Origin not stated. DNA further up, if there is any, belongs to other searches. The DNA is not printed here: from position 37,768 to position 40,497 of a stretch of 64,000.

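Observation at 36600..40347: Heptaheme c-type cytochrome lipoprotein plus a dedicated periplasmic parvulin PPIase, inserted between ftsY and the conserved M16-peptidase pair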

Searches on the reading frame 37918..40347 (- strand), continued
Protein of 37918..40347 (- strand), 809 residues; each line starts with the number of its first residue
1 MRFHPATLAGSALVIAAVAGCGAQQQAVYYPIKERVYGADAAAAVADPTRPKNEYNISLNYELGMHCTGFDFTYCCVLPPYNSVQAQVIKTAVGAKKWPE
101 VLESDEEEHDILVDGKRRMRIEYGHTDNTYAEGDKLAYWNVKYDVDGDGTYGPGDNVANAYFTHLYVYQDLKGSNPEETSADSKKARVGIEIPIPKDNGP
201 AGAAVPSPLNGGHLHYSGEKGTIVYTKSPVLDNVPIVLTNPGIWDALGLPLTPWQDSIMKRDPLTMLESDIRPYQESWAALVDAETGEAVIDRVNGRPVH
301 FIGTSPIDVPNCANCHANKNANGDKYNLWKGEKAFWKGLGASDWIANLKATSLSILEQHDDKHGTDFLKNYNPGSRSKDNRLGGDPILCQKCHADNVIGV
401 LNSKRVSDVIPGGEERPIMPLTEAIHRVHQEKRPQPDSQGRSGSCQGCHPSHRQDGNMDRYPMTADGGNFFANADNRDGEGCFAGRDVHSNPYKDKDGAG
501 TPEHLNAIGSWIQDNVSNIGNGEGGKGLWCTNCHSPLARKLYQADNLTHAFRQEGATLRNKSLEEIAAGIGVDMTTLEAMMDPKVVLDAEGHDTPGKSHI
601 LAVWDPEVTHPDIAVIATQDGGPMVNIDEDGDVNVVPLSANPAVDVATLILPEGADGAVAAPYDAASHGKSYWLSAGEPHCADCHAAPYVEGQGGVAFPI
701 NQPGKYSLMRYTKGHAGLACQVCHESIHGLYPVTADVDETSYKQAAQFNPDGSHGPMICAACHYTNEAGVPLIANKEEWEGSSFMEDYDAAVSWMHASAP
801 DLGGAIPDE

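Call 56: search_protein_families(library=pfam, proteins=[L078:3514-4728:+, L078:4832-5842:+, L078:5861-6379:+, L078:6360-7739:+, L078:11963-12442:+, L078:12473-14554:-, L082:609-1346:+, L082:1350-2549:+, L082:7135-7707:+, L082:7761-9242:+], max_evalue=0.001)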
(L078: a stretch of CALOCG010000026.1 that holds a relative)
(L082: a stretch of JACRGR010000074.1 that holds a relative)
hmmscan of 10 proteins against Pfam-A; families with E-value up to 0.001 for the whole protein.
L078:3514-4728:+ (404 aa): 0 families

L078:4832-5842:+ (336 aa): 1 family
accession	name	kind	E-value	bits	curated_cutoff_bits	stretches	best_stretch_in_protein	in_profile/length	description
PF03480.18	DctP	-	3.8e-87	292.7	23.4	1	30-319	1-284/286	Bacterial extracellular solute-binding protein, family 7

L078:5861-6379:+ (172 aa): 1 family
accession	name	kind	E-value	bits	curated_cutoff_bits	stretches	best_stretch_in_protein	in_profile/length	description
PF04290.18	DctQ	-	2e-34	118.7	28.3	1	21-149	2-129/132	Tripartite ATP-independent periplasmic transporters, DctQ component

L078:6360-7739:+ (459 aa): 0 families

L078:11963-12442:+ (159 aa): 1 family
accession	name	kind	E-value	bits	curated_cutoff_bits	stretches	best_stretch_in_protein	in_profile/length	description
PF04264.18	YceI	-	7.2e-08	33.4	23.7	1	16-127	25-132/150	YceI-like domain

L078:12473-14554:- (693 aa): 7 families
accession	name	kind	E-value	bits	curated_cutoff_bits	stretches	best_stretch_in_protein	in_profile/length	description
PF01653.23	DNA_ligase_aden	-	9.6e-85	284.6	27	1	74-325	6-253/253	NAD-dependent DNA ligase adenylation domain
PF03120.22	DNA_ligase_OB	-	1.9e-33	114.6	32.9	1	328-405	1-78/79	NAD-dependent DNA ligase OB-fold domain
PF12826.13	HHH_2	-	2.3e-15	56.9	27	2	516-549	1-34/64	Helix-hairpin-helix motif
PF00533.33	BRCT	-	1.1e-12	48.5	21.3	1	617-690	3-77/78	BRCA1 C Terminus (BRCT) domain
PF03119.21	DNA_ligase_ZBD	-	1.4e-08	34.9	25.8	1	415-440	2-27/27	NAD-dependent DNA ligase C4 zinc finger domain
PF22745.1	Nlig-Ia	-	3.4e-08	34.5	27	1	7-55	3-51/92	DNA ligase-like, N-terminal NAD+-binding domain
PF14520.12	HHH_5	-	0.00041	21.2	27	1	455-506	5-55/57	Helix-hairpin-helix domain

L082:609-1346:+ (245 aa): 10 families
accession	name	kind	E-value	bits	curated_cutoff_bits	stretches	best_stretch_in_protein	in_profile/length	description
PF13247.11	Fer4_11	-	1.5e-17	64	26.2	1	102-200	6-92/100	4Fe-4S dicluster domain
PF12838.12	Fer4_7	-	3.5e-10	40.6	27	1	137-200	1-50/52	4Fe-4S dicluster domain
PF13237.11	Fer4_10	-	4.5e-09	36.6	25.5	2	131-198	2-52/53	4Fe-4S dicluster domain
PF13187.11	Fer4_9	-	7.2e-09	36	27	1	106-151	2-50/52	4Fe-4S dicluster domain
PF12797.12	Fer4_2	-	2.9e-07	30.4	24.5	2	130-150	2-22/22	4Fe-4S binding domain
PF00037.32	Fer4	-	1.6e-06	28.1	21.1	1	132-153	2-23/24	4Fe-4S binding domain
PF12837.12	Fer4_6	-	2.7e-06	27.5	25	1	133-152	4-23/24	4Fe-4S binding domain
PF14697.11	Fer4_21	-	8.8e-06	26.2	35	1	132-182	2-44/59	4Fe-4S dicluster domain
PF25160.1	LdpA_Fe-S-bd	-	0.00017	21.7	27.6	1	108-151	4-41/49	LdpA Fe-S cluster-binding domain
PF13183.11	Fer4_8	-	0.00056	20.8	27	0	52-120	2-66/68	4Fe-4S dicluster domain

L082:1350-2549:+ (399 aa): 1 family
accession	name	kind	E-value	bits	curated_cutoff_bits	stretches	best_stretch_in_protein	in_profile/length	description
PF03916.19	NrfD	-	8.6e-57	193.6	25.8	1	44-333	2-311/313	Polysulphide reductase, NrfD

L082:7135-7707:+ (190 aa): 0 families

L082:7761-9242:+ (493 aa): 0 families

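Call 58: find_encoding_contigs(protein=P0128, flank=8000, max_places=2)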
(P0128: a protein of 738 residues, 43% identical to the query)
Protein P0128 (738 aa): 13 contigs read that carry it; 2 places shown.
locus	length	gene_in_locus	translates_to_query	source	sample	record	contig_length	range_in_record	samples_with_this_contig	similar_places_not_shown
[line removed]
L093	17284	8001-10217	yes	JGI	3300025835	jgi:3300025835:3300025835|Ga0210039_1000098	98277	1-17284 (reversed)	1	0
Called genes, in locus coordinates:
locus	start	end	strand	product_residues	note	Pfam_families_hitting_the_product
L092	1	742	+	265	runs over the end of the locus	-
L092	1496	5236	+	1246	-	PF14522:Cytochrome_C7 (faint)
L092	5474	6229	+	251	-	-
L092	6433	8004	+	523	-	PF13623:SurA_N_2 (faint), PF13624:SurA_N_3 (weak), PF13145:Rotamase_2, PF00639:Rotamase, PF13616:Rotamase_3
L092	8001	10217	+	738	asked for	PF14522:Cytochrome_C7 (faint)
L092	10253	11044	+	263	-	PF03781:FGE-sulfatase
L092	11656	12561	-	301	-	PF06325:PrmA, PF05175:MTS (weak), PF08241:Methyltransf_11 (weak), PF13649:Methyltransf_25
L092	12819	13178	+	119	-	PF02635:DsrE, PF13686:DrsE_2 (faint)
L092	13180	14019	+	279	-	PF04116:FA_hydroxylase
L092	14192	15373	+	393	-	PF09699:Paired_CXXCH_1 (faint), PF14522:Cytochrome_C7 (faint), PF13435:Cytochrome_C554 (faint)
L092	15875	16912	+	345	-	-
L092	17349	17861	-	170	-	PF00581:Rhodanese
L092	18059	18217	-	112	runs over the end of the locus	PF12840:HTH_20, PF01022:HTH_5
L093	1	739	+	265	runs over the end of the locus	-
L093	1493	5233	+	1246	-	PF14522:Cytochrome_C7 (faint)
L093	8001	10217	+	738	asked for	PF14522:Cytochrome_C7 (faint)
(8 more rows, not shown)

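Call 59: find_encoding_contigs(protein=P0140, flank=8000, max_places=2)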
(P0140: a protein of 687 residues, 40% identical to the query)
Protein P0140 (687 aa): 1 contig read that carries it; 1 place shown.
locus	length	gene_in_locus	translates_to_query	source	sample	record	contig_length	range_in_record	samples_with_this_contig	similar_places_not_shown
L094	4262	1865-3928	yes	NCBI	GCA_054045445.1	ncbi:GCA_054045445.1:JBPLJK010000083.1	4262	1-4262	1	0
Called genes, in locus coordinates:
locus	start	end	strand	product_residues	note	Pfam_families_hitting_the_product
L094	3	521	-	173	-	?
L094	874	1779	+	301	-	PF00491:Arginase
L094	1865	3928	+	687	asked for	PF14522:Cytochrome_C7 (faint), PF14537:Cytochrom_c3_2 (faint)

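Call 61: list_cluster_members(proteins=[P0009, P0030, P0036, P0001, P0119, window:37918-40347:-])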
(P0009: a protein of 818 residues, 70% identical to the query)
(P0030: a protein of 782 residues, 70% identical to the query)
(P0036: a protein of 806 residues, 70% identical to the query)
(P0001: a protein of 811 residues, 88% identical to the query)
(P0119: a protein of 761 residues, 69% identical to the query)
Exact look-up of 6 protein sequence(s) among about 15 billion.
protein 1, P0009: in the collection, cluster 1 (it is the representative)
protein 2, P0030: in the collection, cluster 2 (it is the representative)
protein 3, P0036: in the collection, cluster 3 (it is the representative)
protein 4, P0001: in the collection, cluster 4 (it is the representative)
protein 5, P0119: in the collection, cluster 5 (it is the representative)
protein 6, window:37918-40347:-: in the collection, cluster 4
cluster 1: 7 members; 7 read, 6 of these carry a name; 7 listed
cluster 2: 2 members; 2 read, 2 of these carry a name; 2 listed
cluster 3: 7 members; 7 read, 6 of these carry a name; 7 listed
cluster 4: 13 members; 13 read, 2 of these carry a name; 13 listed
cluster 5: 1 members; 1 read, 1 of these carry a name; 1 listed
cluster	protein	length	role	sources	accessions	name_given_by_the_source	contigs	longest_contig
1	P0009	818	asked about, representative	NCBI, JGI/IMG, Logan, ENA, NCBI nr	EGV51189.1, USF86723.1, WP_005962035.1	hypothetical protein [Candidatus Endoriftia persephone] | hypothetical protein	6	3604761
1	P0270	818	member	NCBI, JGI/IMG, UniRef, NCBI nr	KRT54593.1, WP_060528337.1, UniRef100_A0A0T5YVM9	hypothetical protein Ga0074115_1084 [endosymbiont of Ridgeia piscesae] | hypothetical protein | Uncharacterized protein n=3 Tax=endosymbiont of Ridgeia piscesae TaxID=54398 ...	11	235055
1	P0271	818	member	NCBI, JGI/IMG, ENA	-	hypothetical protein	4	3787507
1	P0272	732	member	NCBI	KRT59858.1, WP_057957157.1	hypothetical protein, partial [endosymbiont of Ridgeia piscesae]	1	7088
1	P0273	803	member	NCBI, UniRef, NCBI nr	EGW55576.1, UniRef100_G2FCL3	hypothetical protein TevJSym_ac01400 [endosymbiont of Tevnia jerichonana (vent Tica)] | Uncharacterized protein n=3 Tax=Gammaproteobacteria TaxID=1236 RepID=G2FCL3_9GAMM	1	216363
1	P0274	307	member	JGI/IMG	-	hypothetical protein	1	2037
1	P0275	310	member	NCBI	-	-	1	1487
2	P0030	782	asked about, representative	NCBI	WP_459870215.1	cytochrome c3 family protein [Endothiovibrio diazotrophicus]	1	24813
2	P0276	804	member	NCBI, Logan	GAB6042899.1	hypothetical protein JCM17961_35760 [Endothiovibrio diazotrophicus]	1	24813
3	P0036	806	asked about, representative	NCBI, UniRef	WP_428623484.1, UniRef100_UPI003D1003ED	hypothetical protein [Sedimenticola sp.] | hypothetical protein n=1 Tax=Sedimenticola sp. TaxID=1940285 RepID=UPI003D1003ED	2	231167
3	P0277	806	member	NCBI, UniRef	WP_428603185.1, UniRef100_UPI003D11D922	hypothetical protein [Sedimenticola sp.] | hypothetical protein n=1 Tax=Sedimenticola sp. TaxID=1940285 RepID=UPI003D11D922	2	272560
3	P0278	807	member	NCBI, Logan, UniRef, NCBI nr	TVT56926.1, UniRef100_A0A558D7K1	MAG: hypothetical protein FHK82_06320 [Sedimenticola thiotaurini] | Cytochrome c domain-containing protein n=1 Tax=Sedimenticola thiotaurini TaxID=1543721 ...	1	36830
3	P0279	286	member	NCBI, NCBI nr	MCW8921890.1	MAG: hypothetical protein OQK68_10415, partial [Sedimenticola sp.] | hypothetical protein [Sedimenticola sp.]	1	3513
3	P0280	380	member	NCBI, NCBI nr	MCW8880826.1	MAG: hypothetical protein OQK92_00835, partial [Sedimenticola sp.] | hypothetical protein [Sedimenticola sp.]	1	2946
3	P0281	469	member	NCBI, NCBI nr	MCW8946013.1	MAG: hypothetical protein OQK80_00995, partial [Sedimenticola sp.] | hypothetical protein [Sedimenticola sp.]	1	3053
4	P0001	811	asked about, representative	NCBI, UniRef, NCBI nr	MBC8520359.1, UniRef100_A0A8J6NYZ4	MAG: hypothetical protein H8D24_08165 [Gammaproteobacteria bacterium] | Cytochrome c domain-containing protein n=1 Tax=Candidatus Thiopontia autotrophica ... | hypothetical protein [Candidatus Thiopontia autotrophica]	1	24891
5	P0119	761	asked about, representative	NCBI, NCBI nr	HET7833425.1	MAG TPA: hypothetical protein VFK88_10730 [Gallionella sp.] | hypothetical protein [Gallionella sp.]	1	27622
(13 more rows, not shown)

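Call 67: search_protein_families(library=pfam, proteins=[P0240, P0128, P0140, P0127, L092:5474-6229:+, L092:10253-11044:+, L092:14192-15373:+, L092:15875-16912:+], max_evalue=0.01)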
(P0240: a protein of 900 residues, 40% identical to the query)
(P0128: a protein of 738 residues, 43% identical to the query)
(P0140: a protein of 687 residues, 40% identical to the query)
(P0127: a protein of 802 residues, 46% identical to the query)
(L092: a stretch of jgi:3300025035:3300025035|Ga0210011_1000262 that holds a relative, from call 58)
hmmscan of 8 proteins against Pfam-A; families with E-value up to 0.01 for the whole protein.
P0240 (900 aa): 3 families
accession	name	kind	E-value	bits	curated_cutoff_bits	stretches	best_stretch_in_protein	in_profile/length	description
PF14522.11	Cytochrome_C7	-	3.8e-11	43.1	24.8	1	298-363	17-66/67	Cytochrome c7 and related cytochrome c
PF14537.11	Cytochrom_c3_2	-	2.5e-09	37.9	25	0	297-363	9-64/79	Cytochrome c3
PF20533.3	DUF6748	-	0.0039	17.3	27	0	509-553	88-132/196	Domain of unknown function (DUF6748)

P0128 (738 aa): 2 families
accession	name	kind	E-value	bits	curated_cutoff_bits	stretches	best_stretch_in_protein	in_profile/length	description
PF14522.11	Cytochrome_C7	-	4.7e-08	33.2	24.8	0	653-706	10-52/67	Cytochrome c7 and related cytochrome c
PF22113.1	Mtrc-MtrF_II-IV_dom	-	0.0003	20.8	30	0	360-442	26-104/176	Outer membrane cytochrome MtrC/MtrF-like, domains II/IV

P0140 (687 aa): 6 families
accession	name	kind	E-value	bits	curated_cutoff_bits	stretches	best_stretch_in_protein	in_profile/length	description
PF14522.11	Cytochrome_C7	-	3.6e-11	43.2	24.8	2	359-408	12-54/67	Cytochrome c7 and related cytochrome c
PF14537.11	Cytochrom_c3_2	-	5.5e-08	33.6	25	1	362-408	28-70/79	Cytochrome c3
PF22113.1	Mtrc-MtrF_II-IV_dom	-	2.5e-05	24.3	30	0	555-644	81-166/176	Outer membrane cytochrome MtrC/MtrF-like, domains II/IV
PF00034.26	Cytochrom_C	-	4.1e-05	25.3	21.3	0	636-654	11-29/90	Cytochrome c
PF22678.1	Cytochrom_c_NrfB-like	-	0.0016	19.3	27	0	362-408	35-71/89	Cytochrome c-type protein NrfB-like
PF09699.15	Paired_CXXCH_1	-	0.0033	17.5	20.6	0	397-407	8-18/41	Doubled CXXCH motif (Paired_CXXCH_1)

P0127 (802 aa): 7 families
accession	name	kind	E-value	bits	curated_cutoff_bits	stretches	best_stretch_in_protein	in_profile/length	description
PF14522.11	Cytochrome_C7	-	2.6e-09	37.2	24.8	0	653-742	15-66/67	Cytochrome c7 and related cytochrome c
PF22113.1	Mtrc-MtrF_II-IV_dom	-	1.1e-08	35.2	30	0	387-457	29-99/176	Outer membrane cytochrome MtrC/MtrF-like, domains II/IV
PF00034.26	Cytochrom_C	-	1.3e-06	30.1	21.3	0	305-360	11-48/90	Cytochrome c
PF13442.11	Cytochrome_CBB3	-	2.9e-05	24.8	27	0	386-437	11-52/68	Cytochrome C oxidase, cbb3-type, subunit III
PF09699.15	Paired_CXXCH_1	-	7.4e-05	22.8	20.6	0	653-699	8-38/41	Doubled CXXCH motif (Paired_CXXCH_1)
PF13435.11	Cytochrome_C554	-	0.0006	21.1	20.8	0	389-457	2-65/84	Cytochrome c554 and c-prime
PF14537.11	Cytochrom_c3_2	-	0.0014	19.5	25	0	654-746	9-68/79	Cytochrome c3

L092:5474-6229:+ (251 aa): 1 family
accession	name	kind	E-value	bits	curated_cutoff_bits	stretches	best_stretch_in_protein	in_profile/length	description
PF07589.16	PEP-CTERM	-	0.00012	22.5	20.7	1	224-247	1-24/24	PEP-CTERM motif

L092:10253-11044:+ (263 aa): 1 family
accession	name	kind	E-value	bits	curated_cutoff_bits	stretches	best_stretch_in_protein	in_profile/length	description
PF03781.23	FGE-sulfatase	-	4e-56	190.9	23.3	1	35-260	2-255/255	Sulfatase-modifying factor enzyme 1-like domain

L092:14192-15373:+ (393 aa): 4 families
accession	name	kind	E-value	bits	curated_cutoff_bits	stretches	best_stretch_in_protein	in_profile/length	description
PF09699.15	Paired_CXXCH_1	-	2.1e-07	31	20.6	0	139-180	8-37/41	Doubled CXXCH motif (Paired_CXXCH_1)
PF13435.11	Cytochrome_C554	-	1.8e-06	29.2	20.8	1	57-107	2-63/84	Cytochrome c554 and c-prime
PF14522.11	Cytochrome_C7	-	6.8e-06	26.3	24.8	0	132-214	8-66/67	Cytochrome c7 and related cytochrome c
PF22113.1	Mtrc-MtrF_II-IV_dom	-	2.8e-05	24.1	30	0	49-105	115-169/176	Outer membrane cytochrome MtrC/MtrF-like, domains II/IV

L092:15875-16912:+ (345 aa): 0 families

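Call 68: search_solved_structures(query=P0240, max_evalue=1)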
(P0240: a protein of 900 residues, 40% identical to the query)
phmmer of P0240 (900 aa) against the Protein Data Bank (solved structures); distinct sequences matched with E-value up to 1: 0.

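Call 92: find_homologous_proteins(query=A3, max_evalue=1e-10)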
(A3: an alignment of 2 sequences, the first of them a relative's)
Query A3 (2 sequences) (738 aa, profile of the alignment): 7 proteins with E <= 1e-10 among 8000 candidates.
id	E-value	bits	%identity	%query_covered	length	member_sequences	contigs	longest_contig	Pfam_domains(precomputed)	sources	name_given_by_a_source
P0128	0.0e+0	1490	100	100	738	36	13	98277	PF14522.12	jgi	-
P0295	0.0e+0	1239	82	97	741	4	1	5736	PF14522.12,PF22113.2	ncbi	-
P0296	0.0e+0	1189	76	97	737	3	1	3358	PF14522.12,PF22113.2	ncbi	-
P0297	0.0e+0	1069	70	96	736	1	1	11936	PF14522.12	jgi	-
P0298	4.4e-290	983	66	96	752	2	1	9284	PF14522.12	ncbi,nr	ncbi:MAG: hypothetical protein D6739_12715 [Nitrospirae bacterium]|nr:MAG: hypothetical protein D673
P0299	1.2e-174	601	39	99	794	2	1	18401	PF14522.12,PF22113.2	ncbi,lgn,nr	ncbi:MAG: hypothetical protein HZA00_03960 [Nitrospinae bacterium]|nr:hypothetical protein [Nitrospi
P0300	2.0e-124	435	33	75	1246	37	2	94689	PF14522.12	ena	-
